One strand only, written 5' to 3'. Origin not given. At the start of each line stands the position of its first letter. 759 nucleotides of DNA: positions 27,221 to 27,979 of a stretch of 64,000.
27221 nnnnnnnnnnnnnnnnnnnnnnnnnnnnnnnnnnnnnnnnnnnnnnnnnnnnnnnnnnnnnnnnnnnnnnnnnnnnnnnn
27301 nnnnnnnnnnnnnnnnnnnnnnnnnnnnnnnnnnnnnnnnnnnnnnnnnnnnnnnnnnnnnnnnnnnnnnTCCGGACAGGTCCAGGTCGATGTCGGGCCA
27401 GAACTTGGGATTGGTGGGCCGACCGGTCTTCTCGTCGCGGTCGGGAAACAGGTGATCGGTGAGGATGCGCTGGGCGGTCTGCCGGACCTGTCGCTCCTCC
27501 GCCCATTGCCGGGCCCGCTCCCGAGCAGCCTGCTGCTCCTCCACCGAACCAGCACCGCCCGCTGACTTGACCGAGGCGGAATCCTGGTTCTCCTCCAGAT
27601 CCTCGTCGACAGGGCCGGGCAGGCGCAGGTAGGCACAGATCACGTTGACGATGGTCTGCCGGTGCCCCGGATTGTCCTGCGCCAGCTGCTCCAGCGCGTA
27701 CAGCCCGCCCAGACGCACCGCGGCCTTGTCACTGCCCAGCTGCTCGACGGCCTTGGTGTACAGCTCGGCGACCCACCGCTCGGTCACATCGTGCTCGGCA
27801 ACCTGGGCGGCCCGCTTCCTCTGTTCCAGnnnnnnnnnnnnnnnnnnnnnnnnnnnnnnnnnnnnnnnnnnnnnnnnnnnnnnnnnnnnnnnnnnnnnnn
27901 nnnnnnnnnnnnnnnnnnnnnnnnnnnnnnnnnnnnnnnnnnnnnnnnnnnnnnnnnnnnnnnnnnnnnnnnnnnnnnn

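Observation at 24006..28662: Lower-GC island holding only pentapeptide-repeat paralogues, wedged between a DosR-like regulator and its likely kinase/cydAB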

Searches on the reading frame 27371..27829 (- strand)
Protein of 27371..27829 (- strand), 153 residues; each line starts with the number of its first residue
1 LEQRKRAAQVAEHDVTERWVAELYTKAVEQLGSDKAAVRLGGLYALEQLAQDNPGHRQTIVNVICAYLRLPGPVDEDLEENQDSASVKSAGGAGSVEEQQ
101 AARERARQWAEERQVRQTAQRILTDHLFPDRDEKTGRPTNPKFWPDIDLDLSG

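Call 65: search_protein_representatives(protein=window:27392-27829:-)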
Query: 146 residues. Proteins with E-value up to 0.001 (for the whole library): 8976; up to 1e-10: 1648; up to 1e-30: 35. The best 150 are listed.
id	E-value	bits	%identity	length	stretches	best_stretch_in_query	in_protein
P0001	1.3e-89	313.7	100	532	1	1-146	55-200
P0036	1.7e-52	193.4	69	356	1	1-145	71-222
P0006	7.9e-42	158.9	59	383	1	4-145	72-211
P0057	7.1e-36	139.6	57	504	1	9-146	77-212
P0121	8.7e-36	139.3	55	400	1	6-145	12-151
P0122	1.0e-35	139.1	55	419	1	4-145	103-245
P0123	2.9e-35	137.6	57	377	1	1-146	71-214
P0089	3.1e-35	137.5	69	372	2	7-77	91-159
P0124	8.2e-35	136.1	55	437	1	4-146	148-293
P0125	8.2e-34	132.9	70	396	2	6-73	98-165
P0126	8.8e-34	132.8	54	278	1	4-145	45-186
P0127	1.7e-33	131.9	55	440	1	6-146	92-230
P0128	2.0e-33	131.6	69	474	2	2-73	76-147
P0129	2.9e-33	131.1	59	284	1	8-145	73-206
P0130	5.5e-33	130.2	51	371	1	7-145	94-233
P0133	1.5e-32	128.8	58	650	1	10-146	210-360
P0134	1.8e-32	128.6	53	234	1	6-146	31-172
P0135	4.5e-32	127.2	53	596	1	3-145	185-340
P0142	3.0e-31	124.6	52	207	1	20-145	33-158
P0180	1.1e-28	116.2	51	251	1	8-128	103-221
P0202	7.5e-28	113.6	53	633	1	5-146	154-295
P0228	1.0e-26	109.9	48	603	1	5-145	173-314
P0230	1.3e-26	109.6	65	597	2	10-72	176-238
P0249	3.2e-26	108.3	60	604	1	9-145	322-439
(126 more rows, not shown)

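Call 66: search_protein_families(library=pfam, proteins=[P0249, P0133, P0135, P0230, P0228, P0202, P0134, P0142, P0126, P0180], max_evalue=0.001)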
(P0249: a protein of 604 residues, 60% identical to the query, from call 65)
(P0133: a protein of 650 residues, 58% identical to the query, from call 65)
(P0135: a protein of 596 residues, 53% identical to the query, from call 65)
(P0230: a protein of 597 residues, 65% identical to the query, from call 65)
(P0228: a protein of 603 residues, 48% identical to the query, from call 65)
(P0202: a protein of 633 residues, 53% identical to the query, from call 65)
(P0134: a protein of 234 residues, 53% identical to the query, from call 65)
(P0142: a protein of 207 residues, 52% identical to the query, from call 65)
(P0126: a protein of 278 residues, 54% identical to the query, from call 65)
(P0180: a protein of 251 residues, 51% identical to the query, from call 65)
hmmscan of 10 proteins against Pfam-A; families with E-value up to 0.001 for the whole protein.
P0249 (604 aa): 1 family
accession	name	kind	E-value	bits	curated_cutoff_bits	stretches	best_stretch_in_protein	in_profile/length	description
PF13576.12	Pentapeptide_3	-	6.2e-10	39.6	27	1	462-502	9-48/48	Pentapeptide repeats (9 copies)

P0133 (650 aa): 1 family
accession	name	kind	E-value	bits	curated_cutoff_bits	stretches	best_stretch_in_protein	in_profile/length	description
PF13576.12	Pentapeptide_3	-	2.2e-61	204.3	27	9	507-555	1-48/48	Pentapeptide repeats (9 copies)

P0135 (596 aa): 1 family
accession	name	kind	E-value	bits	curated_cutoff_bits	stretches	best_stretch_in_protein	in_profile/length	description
PF13576.12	Pentapeptide_3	-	7.7e-56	186.5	27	8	367-415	1-48/48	Pentapeptide repeats (9 copies)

P0230 (597 aa): 2 families
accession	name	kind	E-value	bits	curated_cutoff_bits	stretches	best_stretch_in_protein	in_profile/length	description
PF13576.12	Pentapeptide_3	-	7.1e-25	87.4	27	4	352-397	1-47/48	Pentapeptide repeats (9 copies)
PF00805.28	Pentapeptide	-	0.00071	19.5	20.2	0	331-369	2-40/40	Pentapeptide repeats (8 copies)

P0228 (603 aa): 1 family
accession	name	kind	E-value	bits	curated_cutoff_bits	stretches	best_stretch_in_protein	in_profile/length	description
PF13576.12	Pentapeptide_3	-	4.1e-69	229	27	8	395-443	1-48/48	Pentapeptide repeats (9 copies)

P0202 (633 aa): 1 family
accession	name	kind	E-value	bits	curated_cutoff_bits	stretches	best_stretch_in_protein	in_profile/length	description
PF13576.12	Pentapeptide_3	-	9.9e-31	106.2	27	5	421-465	3-46/48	Pentapeptide repeats (9 copies)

P0134 (234 aa): 1 family
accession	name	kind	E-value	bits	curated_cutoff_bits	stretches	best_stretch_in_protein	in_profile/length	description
PF13576.12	Pentapeptide_3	-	1.7e-05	25.4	27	1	194-231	9-45/48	Pentapeptide repeats (9 copies)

P0142 (207 aa): 1 family
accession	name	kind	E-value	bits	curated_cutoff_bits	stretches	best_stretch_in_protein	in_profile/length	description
PF13576.12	Pentapeptide_3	-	0.00021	21.9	27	1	164-198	12-47/48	Pentapeptide repeats (9 copies)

P0126 (278 aa): 0 families

P0180 (251 aa): 0 families

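Call 75: find_encoding_contigs(protein=P0142, flank=8000, max_places=2)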
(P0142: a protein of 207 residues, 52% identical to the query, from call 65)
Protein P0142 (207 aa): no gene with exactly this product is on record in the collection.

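Call 103: search_dna_similar(query=window:27371-27829:-, collection=plasmids, mode=protein, max_evalue=1e-8, max_rows=60)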
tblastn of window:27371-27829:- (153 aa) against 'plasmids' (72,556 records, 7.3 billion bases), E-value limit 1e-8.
Records with a match: 82; places in all: 94; records where one place covers at least 80% of the query: 9.
Best place of each record, by identity: 60-80% 5; <60% 77.
By first word of the organism name: Streptomyces 75; [Kitasatospora] 2; Nonomuraea 1; Verrucosispora 1; Nocardiopsis 1; Paraoerskovia 1; Acaryochloris 1.
By predicted mobility (MOB-suite, as given by PLSDB): non-mobilizable 60; mobilizable 21; conjugative 1.
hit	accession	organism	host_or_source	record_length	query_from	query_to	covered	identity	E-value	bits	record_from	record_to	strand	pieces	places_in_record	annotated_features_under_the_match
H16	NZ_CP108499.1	Streptomyces sp. NBC_01240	-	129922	4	153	98%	48.8%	5e-26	109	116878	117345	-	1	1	hypothetical protein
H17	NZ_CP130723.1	Streptomyces sp. NBC_01238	-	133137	4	153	98%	48.8%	5e-26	109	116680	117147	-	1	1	hypothetical protein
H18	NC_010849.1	Streptomyces sp. 44030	-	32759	6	152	96%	48.1%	8e-26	108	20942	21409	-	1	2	pentapeptide repeat-containing protein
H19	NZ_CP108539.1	Streptomyces sp. NBC_01217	-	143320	4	153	98%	46.3%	5e-24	103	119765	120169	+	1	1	pentapeptide repeat-containing protein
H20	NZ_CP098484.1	Streptomyces sp. Caat 7-52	Bacteria,soil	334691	2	152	99%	44.8%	1e-22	100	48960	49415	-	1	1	pentapeptide repeat-containing protein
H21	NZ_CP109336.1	Streptomyces canus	-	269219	3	152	98%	43.9%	1e-22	99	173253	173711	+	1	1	pentapeptide repeat-containing protein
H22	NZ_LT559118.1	Nonomuraea gerenzanensis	-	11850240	17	153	90%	47.7%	2e-20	94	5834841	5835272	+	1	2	none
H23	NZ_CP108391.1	Streptomyces sp. NBC_01320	-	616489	6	153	97%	34.4%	3e-10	64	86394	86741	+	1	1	pentapeptide repeat-containing protein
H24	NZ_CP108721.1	Streptomyces sp. NBC_00998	-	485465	4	153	98%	32.2%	3e-10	64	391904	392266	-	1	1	pentapeptide repeat-containing protein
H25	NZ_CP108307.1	Streptomyces sp. NBC_00015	-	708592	4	71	44%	65.2%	3e-18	87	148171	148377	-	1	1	hypothetical protein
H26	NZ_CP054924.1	Verrucosispora sp. NA02020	Single cell,marine sediment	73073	5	71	44%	65.7%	1e-20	94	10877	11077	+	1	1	pentapeptide repeat-containing protein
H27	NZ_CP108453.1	[Kitasatospora] papulosa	-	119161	3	82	52%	49.4%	8e-15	77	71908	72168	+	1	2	pentapeptide repeat-containing protein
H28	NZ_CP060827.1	Streptomyces genisteinicus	whole organism,leaf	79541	3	81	52%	48.1%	2e-11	67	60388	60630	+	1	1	pentapeptide repeat-containing protein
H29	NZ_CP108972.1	Streptomyces longwoodensis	-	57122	3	78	50%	48.7%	2e-12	70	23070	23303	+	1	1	pentapeptide repeat-containing protein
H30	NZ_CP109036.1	Streptomyces longwoodensis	-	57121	3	78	50%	48.7%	2e-12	70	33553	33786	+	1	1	pentapeptide repeat-containing protein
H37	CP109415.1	Streptomyces anulatus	-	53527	11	79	45%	52.2%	6e-14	75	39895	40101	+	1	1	pentapeptide repeat-containing protein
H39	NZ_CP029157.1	Streptomyces tsukubensis NRRL18488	-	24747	3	71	45%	52.1%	1e-13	74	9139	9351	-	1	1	pentapeptide repeat-containing protein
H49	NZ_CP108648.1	Streptomyces albidoflavus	-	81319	3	82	52%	43.7%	5e-12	69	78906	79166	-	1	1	pentapeptide repeat-containing protein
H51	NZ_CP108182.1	Streptomyces sp. NBC_00134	-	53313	3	80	51%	43.8%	7e-11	66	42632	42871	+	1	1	pentapeptide repeat-containing protein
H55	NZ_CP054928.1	Streptomyces microflavus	Single cell,soil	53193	3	71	45%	49.3%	1e-12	71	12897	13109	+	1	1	pentapeptide repeat-containing protein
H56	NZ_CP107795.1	Streptomyces clavifer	-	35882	11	75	42%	52.3%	1e-12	71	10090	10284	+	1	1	pentapeptide repeat-containing protein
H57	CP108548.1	Streptomyces globisporus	-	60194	11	71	40%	55.7%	3e-12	70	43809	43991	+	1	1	pentapeptide repeat-containing protein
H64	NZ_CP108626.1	Streptomyces rubiginosohelvolus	-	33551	3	71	45%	47.9%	5e-12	69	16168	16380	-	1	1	pentapeptide repeat-containing protein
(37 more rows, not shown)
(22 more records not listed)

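Call 104: get_annotated_region(hit=H39, flank=4500)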
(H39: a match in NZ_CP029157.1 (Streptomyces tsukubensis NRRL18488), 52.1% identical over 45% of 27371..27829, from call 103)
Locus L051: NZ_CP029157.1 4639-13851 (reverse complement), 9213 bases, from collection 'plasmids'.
description: Streptomyces tsukubensis NRRL18488 plasmid pSTS1, complete sequence
organism: Streptomyces tsukubensis NRRL18488 (NCBI taxid 1114943)
taxonomy: Bacteria; Actinomycetota; Actinomycetes; Kitasatosporales; Streptomycetaceae; Streptomyces; Streptomyces tsukubensis; Streptomyces tsukubensis NRRL18488
host: -; source: -; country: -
typing (MOB-suite, as given by PLSDB): non-mobilizable
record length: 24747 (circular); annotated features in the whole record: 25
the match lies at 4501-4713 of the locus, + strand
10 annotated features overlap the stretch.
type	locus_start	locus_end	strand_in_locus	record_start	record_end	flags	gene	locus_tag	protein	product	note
CDS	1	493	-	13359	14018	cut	-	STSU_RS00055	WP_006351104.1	hypothetical protein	-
CDS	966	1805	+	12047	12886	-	-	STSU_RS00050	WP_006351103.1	GntR family transcriptional regulator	-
CDS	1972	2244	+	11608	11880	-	-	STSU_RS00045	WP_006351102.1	hypothetical protein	-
CDS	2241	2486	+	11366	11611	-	-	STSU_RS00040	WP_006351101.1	hypothetical protein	-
CDS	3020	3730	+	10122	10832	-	-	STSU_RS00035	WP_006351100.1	ParA family protein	-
CDS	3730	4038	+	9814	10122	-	-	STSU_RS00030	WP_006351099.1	hypothetical protein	-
CDS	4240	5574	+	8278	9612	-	-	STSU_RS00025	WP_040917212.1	pentapeptide repeat-containing protein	-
CDS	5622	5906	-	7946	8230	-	-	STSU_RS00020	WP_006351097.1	hypothetical protein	-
CDS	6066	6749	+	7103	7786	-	-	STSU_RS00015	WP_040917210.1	hypothetical protein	-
CDS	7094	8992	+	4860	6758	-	-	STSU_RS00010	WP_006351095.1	UvrD-helicase domain-containing protein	-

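Call 105: get_annotated_region(hit=H64, flank=4500)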
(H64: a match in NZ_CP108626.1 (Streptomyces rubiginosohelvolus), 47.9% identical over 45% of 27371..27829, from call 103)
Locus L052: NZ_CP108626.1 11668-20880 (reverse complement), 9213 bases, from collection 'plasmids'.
description: Streptomyces rubiginosohelvolus strain NBC_01139 plasmid unnamed1, complete sequence
organism: Streptomyces rubiginosohelvolus (NCBI taxid 67362)
taxonomy: Bacteria; Actinomycetota; Actinomycetes; Kitasatosporales; Streptomycetaceae; Streptomyces; Streptomyces rubiginosohelvolus
host: -; source: -; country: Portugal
typing (MOB-suite, as given by PLSDB): non-mobilizable
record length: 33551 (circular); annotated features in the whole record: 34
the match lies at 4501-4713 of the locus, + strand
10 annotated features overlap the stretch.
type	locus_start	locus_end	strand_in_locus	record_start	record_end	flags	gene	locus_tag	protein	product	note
CDS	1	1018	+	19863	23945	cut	mobF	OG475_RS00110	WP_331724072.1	MobF family relaxase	-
CDS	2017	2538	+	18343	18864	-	-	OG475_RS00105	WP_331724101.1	hypothetical protein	-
CDS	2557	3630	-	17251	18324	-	-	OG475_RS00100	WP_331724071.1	hypothetical protein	-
CDS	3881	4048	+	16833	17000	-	-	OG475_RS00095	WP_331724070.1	hypothetical protein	-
CDS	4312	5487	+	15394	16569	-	-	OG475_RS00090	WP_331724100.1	pentapeptide repeat-containing protein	-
CDS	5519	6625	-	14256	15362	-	-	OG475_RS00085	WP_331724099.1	hypothetical protein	-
CDS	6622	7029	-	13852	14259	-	-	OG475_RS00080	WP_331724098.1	hypothetical protein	-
CDS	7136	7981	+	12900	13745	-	-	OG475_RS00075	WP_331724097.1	hypothetical protein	-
CDS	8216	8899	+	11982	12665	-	-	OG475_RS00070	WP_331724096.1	hypothetical protein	-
CDS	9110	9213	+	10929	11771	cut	-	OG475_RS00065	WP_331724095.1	ParA family protein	-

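Call 106: get_annotated_region(hit=H56, flank=4500)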
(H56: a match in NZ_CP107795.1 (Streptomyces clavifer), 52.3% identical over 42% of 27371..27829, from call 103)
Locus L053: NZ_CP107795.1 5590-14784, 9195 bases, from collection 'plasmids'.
description: Streptomyces clavifer strain NBC_00558 plasmid unnamed2, complete sequence
organism: Streptomyces clavifer (NCBI taxid 68188)
taxonomy: Bacteria; Actinomycetota; Actinomycetes; Kitasatosporales; Streptomycetaceae; Streptomyces; Streptomyces clavifer
host: -; source: -; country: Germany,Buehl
typing (MOB-suite, as given by PLSDB): non-mobilizable; replicon rep_cluster_249
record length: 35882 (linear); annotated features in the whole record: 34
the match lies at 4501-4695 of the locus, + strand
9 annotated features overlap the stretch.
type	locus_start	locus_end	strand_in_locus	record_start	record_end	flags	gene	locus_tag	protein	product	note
CDS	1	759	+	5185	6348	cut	-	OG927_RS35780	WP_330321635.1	XRE family transcriptional regulator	-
CDS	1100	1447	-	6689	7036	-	-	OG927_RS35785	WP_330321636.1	hypothetical protein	-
CDS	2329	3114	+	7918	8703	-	-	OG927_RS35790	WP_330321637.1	ParA family protein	-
CDS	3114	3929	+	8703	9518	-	-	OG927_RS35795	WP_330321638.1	hypothetical protein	-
CDS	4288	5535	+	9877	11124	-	-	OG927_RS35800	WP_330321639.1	pentapeptide repeat-containing protein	-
CDS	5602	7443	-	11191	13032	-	-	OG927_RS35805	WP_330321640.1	DUF2637 domain-containing protein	-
CDS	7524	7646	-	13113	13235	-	-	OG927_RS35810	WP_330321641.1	hypothetical protein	-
CDS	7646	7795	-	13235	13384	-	-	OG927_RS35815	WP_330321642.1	hypothetical protein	-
CDS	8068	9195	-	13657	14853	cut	-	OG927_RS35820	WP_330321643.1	hypothetical protein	-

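Call 107: get_annotated_region(hit=H55, flank=4500)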
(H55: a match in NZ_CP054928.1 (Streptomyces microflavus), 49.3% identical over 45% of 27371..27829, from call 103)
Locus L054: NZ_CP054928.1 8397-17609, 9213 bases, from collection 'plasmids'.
description: Streptomyces microflavus strain NA06532 plasmid unnamed2, complete sequence
organism: Streptomyces microflavus (NCBI taxid 1919)
taxonomy: Bacteria; Actinomycetota; Actinomycetes; Kitasatosporales; Streptomycetaceae; Streptomyces; Streptomyces microflavus
host: -; source: Single cell,soil; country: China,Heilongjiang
typing (MOB-suite, as given by PLSDB): non-mobilizable; replicon rep_cluster_1910
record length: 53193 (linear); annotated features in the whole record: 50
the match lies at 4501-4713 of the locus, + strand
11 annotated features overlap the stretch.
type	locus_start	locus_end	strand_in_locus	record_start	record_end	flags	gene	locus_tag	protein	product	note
CDS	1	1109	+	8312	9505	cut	-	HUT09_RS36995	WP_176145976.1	hypothetical protein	-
CDS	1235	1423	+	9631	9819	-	-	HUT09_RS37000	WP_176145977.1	hypothetical protein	-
CDS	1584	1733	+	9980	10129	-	-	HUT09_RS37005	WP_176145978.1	hypothetical protein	-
CDS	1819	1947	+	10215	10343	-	-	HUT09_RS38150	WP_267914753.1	hypothetical protein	-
CDS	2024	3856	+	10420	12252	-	-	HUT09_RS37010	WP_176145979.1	DUF2637 domain-containing protein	-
CDS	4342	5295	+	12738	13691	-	-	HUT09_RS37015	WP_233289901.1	pentapeptide repeat-containing protein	-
CDS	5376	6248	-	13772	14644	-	-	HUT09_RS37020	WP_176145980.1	hypothetical protein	-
CDS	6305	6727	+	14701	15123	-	-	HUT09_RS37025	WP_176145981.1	tetratricopeptide repeat protein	-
CDS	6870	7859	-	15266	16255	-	-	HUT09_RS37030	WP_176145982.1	ParB/RepB/Spo0J family partition protein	GO:0007059 - chromosome segregation [Evidence IEA]; GO:0000910 - cytokinesis [Evidence IEA]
CDS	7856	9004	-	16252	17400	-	-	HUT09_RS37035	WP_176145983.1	ParA family protein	-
CDS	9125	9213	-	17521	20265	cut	-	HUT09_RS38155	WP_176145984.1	tetratricopeptide repeat protein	-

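Call 108: get_annotated_region(hit=H29, flank=4500)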
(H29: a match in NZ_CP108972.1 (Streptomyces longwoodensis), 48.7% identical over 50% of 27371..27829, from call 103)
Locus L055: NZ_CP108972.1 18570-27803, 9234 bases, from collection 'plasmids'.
description: Streptomyces longwoodensis strain NBC_00735 plasmid unnamed1, complete sequence
organism: Streptomyces longwoodensis (NCBI taxid 68231)
taxonomy: Bacteria; Actinomycetota; Actinomycetes; Kitasatosporales; Streptomycetaceae; Streptomyces; Streptomyces longwoodensis
host: -; source: -; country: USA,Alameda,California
typing (MOB-suite, as given by PLSDB): non-mobilizable
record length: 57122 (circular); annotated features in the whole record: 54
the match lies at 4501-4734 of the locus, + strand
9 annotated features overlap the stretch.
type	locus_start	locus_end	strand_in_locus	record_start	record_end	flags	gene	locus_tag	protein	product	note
CDS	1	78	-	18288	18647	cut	-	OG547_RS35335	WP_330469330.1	hypothetical protein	-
CDS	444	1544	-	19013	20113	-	-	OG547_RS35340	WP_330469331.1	integrase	-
CDS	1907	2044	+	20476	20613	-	-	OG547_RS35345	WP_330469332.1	hypothetical protein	-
CDS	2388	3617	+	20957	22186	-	-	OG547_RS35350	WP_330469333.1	helix-turn-helix transcriptional regulator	-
CDS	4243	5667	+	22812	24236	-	-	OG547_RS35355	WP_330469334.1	pentapeptide repeat-containing protein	-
CDS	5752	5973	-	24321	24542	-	-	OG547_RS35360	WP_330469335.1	hypothetical protein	-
CDS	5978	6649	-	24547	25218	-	-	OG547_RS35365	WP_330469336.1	hypothetical protein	-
CDS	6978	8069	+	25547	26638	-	-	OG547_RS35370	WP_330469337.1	hypothetical protein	-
CDS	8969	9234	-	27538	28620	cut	-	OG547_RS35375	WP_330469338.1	integrase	-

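Call 109: get_annotated_region(hit=H51, flank=4500)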
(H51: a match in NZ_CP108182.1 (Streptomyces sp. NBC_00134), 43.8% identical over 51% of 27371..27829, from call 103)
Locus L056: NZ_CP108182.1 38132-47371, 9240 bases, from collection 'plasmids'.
description: Streptomyces sp. NBC_00134 plasmid unnamed1, complete sequence
organism: Streptomyces sp. NBC_00134 (NCBI taxid 2975663)
taxonomy: Bacteria; Actinomycetota; Actinomycetes; Kitasatosporales; Streptomycetaceae; Streptomyces; Streptomyces sp. NBC 00134
host: -; source: -; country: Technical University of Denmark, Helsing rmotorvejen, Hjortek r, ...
typing (MOB-suite, as given by PLSDB): non-mobilizable
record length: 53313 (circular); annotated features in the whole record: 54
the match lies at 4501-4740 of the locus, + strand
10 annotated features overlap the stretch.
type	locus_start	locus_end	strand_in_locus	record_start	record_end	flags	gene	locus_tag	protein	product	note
CDS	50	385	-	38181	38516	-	-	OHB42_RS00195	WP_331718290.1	DUF6233 domain-containing protein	-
CDS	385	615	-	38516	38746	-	-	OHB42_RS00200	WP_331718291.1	helix-turn-helix domain-containing protein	-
CDS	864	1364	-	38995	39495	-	-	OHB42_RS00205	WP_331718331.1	hypothetical protein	-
CDS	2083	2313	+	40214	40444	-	-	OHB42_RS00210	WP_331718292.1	hypothetical protein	-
CDS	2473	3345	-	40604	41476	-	-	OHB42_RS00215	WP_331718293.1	DNA ligase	-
CDS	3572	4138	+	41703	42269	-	-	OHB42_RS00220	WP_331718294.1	Uma2 family endonuclease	-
CDS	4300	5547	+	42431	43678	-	-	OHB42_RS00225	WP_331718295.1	pentapeptide repeat-containing protein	-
CDS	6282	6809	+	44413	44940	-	-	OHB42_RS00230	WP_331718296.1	hypothetical protein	-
CDS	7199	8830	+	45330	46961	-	-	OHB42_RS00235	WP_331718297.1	ParB N-terminal domain-containing protein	-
CDS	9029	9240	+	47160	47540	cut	-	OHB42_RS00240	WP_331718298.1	hypothetical protein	-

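Call 110: get_annotated_region(hit=H37, flank=4500)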
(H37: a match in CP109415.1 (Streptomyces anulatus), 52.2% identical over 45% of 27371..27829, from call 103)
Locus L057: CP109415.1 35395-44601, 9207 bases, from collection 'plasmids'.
description: Streptomyces anulatus strain NBC_01516 plasmid unnamed2, complete sequence
organism: Streptomyces anulatus (NCBI taxid 1892)
taxonomy: Bacteria; Actinomycetota; Actinomycetes; Kitasatosporales; Streptomycetaceae; Streptomyces; Streptomyces anulatus
host: -; source: -; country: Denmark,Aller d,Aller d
typing (MOB-suite, as given by PLSDB): non-mobilizable
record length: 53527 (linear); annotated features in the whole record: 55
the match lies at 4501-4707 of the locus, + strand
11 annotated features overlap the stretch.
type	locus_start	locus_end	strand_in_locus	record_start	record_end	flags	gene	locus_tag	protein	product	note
CDS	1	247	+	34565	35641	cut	-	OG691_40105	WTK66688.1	ParA family protein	-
CDS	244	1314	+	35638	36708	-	-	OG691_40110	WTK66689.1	ParB/RepB/Spo0J family partition protein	-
CDS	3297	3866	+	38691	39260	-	-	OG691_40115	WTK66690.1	hypothetical protein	-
CDS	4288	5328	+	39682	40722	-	-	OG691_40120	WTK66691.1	pentapeptide repeat-containing protein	-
CDS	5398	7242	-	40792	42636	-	-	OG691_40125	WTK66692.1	DUF2637 domain-containing protein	-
CDS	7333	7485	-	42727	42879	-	-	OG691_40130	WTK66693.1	hypothetical protein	-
CDS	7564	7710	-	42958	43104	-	-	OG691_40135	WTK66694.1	hypothetical protein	-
CDS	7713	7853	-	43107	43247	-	-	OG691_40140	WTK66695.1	hypothetical protein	-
CDS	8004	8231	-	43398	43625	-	-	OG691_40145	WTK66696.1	hypothetical protein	-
CDS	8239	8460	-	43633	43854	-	-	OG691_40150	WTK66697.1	hypothetical protein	-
CDS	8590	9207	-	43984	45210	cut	-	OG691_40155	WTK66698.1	hypothetical protein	-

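Call 111: get_annotated_region(hit=H57, flank=4500)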
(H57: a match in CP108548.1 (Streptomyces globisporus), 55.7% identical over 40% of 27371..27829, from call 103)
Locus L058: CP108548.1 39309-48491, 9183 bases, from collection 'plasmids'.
description: Streptomyces globisporus strain NBC_01211 plasmid unnamed2, complete sequence
organism: Streptomyces globisporus (NCBI taxid 1908)
taxonomy: Bacteria; Actinomycetota; Actinomycetes; Kitasatosporales; Streptomycetaceae; Streptomyces; Streptomyces globisporus
host: -; source: -; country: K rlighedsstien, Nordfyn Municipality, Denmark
typing (MOB-suite, as given by PLSDB): non-mobilizable
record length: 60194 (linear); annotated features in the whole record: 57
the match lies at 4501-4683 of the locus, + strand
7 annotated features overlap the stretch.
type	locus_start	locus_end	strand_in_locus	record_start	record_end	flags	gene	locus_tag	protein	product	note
CDS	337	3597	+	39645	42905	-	-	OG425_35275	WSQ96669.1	tetratricopeptide repeat protein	-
CDS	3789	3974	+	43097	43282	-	-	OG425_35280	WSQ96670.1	hypothetical protein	-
CDS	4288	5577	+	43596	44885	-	-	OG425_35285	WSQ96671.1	pentapeptide repeat-containing protein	-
CDS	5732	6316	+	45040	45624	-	-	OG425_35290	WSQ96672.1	helix-turn-helix domain-containing protein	-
CDS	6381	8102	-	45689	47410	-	-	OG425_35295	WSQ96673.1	DUF2637 domain-containing protein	-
CDS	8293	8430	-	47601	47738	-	-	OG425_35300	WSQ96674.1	hypothetical protein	-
CDS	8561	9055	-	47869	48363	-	-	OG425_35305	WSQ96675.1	hypothetical protein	-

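Call 112: get_annotated_region(hit=H28, flank=4500)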
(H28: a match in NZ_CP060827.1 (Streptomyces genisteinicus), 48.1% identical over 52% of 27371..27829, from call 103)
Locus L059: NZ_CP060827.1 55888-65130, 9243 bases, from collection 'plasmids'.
description: Streptomyces genisteinicus strain CRPJ-33 plasmid unnamed3
organism: Streptomyces genisteinicus (NCBI taxid 2768068)
taxonomy: Bacteria; Actinomycetota; Actinomycetes; Kitasatosporales; Streptomycetaceae; Streptomyces; Streptomyces genisteinicus
host: -; source: whole organism,leaf; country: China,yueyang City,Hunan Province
typing (MOB-suite, as given by PLSDB): non-mobilizable
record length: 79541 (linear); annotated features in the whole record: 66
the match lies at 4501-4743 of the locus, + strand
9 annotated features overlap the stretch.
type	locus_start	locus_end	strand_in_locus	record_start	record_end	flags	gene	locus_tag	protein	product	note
CDS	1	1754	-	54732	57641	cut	-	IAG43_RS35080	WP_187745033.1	tetratricopeptide repeat protein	-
CDS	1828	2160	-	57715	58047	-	-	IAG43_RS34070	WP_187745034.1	trypco2 family protein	-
CDS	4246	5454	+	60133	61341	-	-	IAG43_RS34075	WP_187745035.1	pentapeptide repeat-containing protein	-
CDS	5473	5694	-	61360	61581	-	-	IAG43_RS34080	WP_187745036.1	helix-turn-helix domain-containing protein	GO:0006355 - regulation of DNA-templated transcription [Evidence IEA]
CDS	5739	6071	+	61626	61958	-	-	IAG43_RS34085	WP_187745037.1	DUF6233 domain-containing protein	-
CDS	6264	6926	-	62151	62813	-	-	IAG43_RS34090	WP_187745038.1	HNH endonuclease family protein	-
CDS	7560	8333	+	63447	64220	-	-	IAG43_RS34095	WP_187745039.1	hypothetical protein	-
CDS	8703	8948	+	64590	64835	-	-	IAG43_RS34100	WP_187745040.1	hypothetical protein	-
CDS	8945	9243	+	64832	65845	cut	-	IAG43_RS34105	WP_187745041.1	hypothetical protein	-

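Call 113: get_annotated_region(hit=H49, flank=4500)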
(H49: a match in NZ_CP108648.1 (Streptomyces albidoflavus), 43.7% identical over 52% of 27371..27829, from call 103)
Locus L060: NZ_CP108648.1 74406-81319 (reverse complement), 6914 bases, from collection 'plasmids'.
description: Streptomyces albidoflavus strain NBC_01110 plasmid unnamed1, complete sequence
organism: Streptomyces albidoflavus (NCBI taxid 1886)
taxonomy: Bacteria; Actinomycetota; Actinomycetes; Kitasatosporales; Streptomycetaceae; Streptomyces; Streptomyces albidoflavus
host: -; source: -; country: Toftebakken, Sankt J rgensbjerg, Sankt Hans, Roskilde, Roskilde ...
typing (MOB-suite, as given by PLSDB): non-mobilizable
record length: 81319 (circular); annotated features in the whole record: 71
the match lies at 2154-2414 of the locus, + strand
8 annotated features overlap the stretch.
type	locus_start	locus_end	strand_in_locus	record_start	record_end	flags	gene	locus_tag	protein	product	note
CDS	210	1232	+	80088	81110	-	-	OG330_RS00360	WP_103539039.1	recombinase family protein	GO:0006310 - DNA recombination [Evidence IEA]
CDS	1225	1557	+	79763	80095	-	-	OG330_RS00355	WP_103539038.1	hypothetical protein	-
CDS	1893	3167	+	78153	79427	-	-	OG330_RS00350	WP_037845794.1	pentapeptide repeat-containing protein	-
CDS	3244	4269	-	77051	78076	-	-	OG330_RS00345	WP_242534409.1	competence protein CoiA family protein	-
CDS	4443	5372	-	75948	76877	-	-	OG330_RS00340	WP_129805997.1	hypothetical protein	-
CDS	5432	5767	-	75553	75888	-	-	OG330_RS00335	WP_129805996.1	DUF6233 domain-containing protein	-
CDS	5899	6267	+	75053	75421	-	-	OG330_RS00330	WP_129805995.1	hypothetical protein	-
CDS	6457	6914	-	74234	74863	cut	-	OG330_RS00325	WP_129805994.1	hypothetical protein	-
